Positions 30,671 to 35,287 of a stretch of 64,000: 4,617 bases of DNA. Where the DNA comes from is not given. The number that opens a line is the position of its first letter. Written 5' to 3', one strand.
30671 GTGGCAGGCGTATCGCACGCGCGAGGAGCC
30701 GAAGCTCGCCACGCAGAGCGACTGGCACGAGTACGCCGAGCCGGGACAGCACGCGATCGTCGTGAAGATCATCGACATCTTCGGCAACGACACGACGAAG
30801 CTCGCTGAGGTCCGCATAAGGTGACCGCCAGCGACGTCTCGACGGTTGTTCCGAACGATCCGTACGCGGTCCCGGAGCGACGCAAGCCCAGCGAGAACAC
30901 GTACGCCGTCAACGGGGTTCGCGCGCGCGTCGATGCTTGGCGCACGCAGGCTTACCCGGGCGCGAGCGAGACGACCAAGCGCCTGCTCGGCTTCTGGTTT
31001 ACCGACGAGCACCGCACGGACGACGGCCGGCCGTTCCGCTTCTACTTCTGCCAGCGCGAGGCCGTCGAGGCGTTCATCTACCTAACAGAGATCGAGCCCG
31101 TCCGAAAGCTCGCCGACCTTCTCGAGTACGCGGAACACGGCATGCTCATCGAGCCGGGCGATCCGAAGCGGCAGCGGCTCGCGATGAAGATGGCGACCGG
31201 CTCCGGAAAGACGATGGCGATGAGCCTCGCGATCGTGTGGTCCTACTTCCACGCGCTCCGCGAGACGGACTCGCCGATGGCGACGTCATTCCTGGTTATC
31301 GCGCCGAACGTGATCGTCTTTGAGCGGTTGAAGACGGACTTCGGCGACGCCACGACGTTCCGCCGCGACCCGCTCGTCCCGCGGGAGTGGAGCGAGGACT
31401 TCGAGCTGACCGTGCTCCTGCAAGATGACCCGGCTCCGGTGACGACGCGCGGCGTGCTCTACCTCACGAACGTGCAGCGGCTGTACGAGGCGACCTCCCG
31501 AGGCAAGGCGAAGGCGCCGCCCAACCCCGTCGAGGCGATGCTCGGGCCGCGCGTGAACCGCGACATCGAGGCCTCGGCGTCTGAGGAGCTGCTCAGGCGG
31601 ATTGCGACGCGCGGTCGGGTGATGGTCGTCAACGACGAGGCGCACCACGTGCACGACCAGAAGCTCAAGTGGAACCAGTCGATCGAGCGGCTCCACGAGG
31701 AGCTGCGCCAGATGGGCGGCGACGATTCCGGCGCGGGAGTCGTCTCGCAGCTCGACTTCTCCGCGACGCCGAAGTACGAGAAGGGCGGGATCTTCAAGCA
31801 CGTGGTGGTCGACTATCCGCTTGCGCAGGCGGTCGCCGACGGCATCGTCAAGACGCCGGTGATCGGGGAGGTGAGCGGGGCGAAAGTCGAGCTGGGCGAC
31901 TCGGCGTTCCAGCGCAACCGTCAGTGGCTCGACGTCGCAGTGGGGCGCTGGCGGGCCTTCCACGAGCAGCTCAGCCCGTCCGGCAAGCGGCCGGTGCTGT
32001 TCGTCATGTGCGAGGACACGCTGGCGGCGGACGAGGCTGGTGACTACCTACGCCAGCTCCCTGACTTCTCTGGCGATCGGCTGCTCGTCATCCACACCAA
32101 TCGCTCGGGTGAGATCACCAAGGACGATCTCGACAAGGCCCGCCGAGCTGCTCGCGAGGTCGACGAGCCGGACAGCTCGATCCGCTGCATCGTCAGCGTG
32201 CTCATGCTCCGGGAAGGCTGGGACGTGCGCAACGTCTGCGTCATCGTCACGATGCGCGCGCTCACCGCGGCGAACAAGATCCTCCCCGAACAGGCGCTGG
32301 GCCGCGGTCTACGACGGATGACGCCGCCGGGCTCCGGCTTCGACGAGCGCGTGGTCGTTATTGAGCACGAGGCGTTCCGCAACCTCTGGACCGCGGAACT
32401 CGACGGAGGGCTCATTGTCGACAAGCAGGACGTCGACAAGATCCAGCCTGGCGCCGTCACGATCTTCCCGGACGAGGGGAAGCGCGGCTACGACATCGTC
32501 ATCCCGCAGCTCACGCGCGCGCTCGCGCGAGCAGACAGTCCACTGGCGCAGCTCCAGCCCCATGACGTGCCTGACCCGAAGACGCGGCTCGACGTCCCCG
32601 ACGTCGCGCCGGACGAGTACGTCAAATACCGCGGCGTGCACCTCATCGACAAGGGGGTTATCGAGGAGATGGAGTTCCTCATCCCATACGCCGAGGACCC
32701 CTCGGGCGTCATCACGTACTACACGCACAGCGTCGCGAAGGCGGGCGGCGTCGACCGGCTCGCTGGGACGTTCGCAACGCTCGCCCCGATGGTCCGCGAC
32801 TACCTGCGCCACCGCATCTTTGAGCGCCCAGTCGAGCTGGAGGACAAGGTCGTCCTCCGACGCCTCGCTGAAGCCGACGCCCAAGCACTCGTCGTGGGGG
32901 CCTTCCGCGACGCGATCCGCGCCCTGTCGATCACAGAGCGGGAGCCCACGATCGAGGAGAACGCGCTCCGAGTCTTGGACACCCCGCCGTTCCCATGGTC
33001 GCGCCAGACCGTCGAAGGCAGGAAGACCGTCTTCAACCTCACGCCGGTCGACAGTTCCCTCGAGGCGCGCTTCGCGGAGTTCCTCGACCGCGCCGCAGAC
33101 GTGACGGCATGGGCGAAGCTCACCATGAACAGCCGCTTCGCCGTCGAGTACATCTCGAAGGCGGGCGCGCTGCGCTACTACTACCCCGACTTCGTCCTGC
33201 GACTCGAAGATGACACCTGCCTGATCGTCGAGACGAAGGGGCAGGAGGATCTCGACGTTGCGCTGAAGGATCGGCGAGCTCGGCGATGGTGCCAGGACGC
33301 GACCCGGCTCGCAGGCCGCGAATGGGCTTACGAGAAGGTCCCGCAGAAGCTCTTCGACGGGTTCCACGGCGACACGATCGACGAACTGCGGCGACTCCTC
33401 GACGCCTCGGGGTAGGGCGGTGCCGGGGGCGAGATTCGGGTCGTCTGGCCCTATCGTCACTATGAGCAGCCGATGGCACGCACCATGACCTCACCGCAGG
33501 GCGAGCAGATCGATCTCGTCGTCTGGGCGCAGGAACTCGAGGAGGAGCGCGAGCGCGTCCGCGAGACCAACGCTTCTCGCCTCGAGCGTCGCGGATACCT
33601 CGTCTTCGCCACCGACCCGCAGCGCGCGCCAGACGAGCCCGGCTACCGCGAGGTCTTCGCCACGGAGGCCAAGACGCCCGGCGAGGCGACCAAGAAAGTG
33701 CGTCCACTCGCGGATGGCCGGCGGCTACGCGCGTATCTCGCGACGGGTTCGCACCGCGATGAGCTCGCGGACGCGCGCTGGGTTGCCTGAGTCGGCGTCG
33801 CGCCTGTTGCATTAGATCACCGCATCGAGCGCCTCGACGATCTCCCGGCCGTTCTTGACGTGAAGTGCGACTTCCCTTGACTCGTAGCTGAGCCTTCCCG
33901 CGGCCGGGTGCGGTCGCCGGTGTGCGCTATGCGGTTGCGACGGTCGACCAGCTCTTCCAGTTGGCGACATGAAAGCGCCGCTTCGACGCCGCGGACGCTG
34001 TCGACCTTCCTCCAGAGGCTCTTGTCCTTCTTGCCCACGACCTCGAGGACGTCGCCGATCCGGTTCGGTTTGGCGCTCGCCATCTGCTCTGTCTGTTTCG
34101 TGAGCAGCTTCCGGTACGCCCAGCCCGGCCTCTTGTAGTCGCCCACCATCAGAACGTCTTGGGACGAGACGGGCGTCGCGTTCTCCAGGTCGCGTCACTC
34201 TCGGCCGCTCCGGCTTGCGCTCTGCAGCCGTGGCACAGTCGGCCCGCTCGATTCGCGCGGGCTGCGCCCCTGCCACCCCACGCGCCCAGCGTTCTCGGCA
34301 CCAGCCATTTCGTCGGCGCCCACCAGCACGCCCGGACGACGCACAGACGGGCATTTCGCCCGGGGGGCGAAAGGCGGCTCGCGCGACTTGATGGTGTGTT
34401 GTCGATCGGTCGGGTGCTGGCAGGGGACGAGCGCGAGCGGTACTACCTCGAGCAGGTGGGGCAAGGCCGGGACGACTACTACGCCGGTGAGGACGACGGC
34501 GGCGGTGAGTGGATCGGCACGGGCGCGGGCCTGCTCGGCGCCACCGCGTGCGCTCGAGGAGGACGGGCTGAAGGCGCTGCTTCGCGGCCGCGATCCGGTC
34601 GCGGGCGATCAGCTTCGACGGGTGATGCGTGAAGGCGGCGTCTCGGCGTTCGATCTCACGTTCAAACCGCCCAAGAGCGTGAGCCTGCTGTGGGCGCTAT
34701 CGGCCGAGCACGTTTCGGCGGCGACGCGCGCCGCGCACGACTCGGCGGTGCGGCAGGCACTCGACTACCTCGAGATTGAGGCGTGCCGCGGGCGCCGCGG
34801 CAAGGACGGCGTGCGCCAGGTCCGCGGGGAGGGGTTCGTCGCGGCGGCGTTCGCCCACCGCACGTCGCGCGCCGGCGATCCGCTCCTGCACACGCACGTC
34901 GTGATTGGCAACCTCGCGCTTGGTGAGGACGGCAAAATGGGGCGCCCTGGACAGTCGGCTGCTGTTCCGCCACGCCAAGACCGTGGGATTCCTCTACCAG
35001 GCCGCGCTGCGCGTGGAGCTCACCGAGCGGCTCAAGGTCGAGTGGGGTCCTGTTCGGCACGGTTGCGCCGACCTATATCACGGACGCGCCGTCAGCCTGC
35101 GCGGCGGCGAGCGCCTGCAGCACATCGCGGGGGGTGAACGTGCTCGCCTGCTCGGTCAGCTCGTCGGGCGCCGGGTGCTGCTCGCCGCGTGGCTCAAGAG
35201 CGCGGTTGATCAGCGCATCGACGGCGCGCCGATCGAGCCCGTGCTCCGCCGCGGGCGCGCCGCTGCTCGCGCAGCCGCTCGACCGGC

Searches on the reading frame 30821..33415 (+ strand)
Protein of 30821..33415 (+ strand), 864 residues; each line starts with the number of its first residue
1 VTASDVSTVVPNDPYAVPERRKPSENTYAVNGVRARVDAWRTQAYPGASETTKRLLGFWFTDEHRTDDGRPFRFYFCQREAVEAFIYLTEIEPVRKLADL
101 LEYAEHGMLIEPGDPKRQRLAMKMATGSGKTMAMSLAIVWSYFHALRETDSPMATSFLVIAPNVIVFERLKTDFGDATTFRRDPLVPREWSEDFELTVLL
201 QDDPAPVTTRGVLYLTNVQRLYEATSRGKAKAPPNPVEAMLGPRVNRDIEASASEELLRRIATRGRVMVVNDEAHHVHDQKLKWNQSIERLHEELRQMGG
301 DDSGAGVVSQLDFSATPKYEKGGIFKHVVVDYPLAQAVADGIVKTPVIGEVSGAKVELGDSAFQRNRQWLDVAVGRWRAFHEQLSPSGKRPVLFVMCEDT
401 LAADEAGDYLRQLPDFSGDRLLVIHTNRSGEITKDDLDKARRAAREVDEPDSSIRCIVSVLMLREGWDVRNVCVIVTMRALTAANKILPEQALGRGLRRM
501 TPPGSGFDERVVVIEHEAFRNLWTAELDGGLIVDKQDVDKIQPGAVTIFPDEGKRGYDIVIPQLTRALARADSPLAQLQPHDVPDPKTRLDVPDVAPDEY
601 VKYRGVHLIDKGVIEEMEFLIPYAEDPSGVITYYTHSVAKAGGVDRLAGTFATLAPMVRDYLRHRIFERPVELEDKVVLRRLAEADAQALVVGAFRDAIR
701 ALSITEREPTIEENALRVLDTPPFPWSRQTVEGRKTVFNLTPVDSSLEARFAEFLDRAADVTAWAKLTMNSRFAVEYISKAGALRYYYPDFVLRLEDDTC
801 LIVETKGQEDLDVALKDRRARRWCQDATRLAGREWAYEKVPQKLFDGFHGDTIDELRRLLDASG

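Call 22: search_protein_families(library=pfam, proteins=[window:30821-33415:+], max_evalue=0.01)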
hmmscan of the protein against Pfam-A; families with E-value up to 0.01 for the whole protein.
window:30821-33415:+ (864 aa): 3 families
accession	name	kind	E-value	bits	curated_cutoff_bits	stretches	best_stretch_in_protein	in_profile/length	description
PF04851.21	ResIII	-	3e-14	53.7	22.5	1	77-318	7-163/164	Type III restriction enzyme, res subunit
PF00270.35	DEAD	-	2.2e-05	24.7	26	0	118-164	15-55/167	DEAD/DEAH box helicase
PF19778.5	RE_endonuc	-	6e-05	23.3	23.4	1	735-812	2-77/108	Endonuclease domain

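Call 79: search_protein_families(library=padloc, proteins=[window:30821-33415:+], max_evalue=0.00001)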
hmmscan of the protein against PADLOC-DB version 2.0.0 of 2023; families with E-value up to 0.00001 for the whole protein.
window:30821-33415:+ (864 aa): 3 families
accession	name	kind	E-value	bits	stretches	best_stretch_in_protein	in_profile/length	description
PDLC03648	REase_III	-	3.7e-23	79.6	2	311-523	162-380/871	Type III restriction enzyme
PDLC03647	REase_III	-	3.5e-06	23.4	0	452-498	505-549/989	Type III restriction enzyme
PDLC03650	REase_III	-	4.8e-06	23.3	0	748-808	787-845/898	Type III restriction enzyme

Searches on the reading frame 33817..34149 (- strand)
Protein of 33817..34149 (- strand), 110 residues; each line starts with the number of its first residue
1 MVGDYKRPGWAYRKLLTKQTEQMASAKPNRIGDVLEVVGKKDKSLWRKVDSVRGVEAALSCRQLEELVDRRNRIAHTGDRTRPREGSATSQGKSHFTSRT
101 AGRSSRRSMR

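Call 63: search_protein_families(library=pfam, proteins=[window:33817-34149:-], max_evalue=1)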
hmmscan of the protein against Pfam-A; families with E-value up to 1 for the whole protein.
window:33817-34149:- (110 aa): 1 family
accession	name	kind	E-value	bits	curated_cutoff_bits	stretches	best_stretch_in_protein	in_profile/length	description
PF18735.6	HEPN_RiboL-PSP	-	0.00012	22.5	28.4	1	27-80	121-162/191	RiboL-PSP-HEPN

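Call 79: search_protein_families(library=padloc, proteins=[window:33817-34149:-], max_evalue=0.00001)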
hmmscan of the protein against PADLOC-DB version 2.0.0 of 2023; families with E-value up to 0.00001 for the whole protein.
window:33817-34149:- (110 aa): 0 families

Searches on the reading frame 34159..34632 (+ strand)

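Call 22: search_protein_families(library=pfam, proteins=[window:34159-34632:+], max_evalue=0.01)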
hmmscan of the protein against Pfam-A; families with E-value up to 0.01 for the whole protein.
window:34159-34632:+ (157 aa): 1 family
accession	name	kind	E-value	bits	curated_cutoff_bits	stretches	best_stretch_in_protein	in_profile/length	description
PF08751.17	TrwC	-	0.002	18.2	25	1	93-129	5-40/286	TrwC relaxase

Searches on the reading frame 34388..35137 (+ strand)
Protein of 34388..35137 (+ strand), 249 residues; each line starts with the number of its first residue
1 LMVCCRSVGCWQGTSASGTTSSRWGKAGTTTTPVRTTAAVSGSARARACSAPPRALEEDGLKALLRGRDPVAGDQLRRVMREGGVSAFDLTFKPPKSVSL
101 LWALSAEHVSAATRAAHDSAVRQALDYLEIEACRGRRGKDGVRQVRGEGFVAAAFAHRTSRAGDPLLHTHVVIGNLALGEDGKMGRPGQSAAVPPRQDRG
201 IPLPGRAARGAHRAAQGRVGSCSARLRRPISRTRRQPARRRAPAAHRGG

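Call 22: search_protein_families(library=pfam, proteins=[window:34388-35137:+], max_evalue=0.01)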
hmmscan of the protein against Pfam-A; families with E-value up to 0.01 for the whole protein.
window:34388-35137:+ (249 aa): 1 family
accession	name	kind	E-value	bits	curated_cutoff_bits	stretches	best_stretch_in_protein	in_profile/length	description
PF08751.17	TrwC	-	4.1e-39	135.3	25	1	55-184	42-174/286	TrwC relaxase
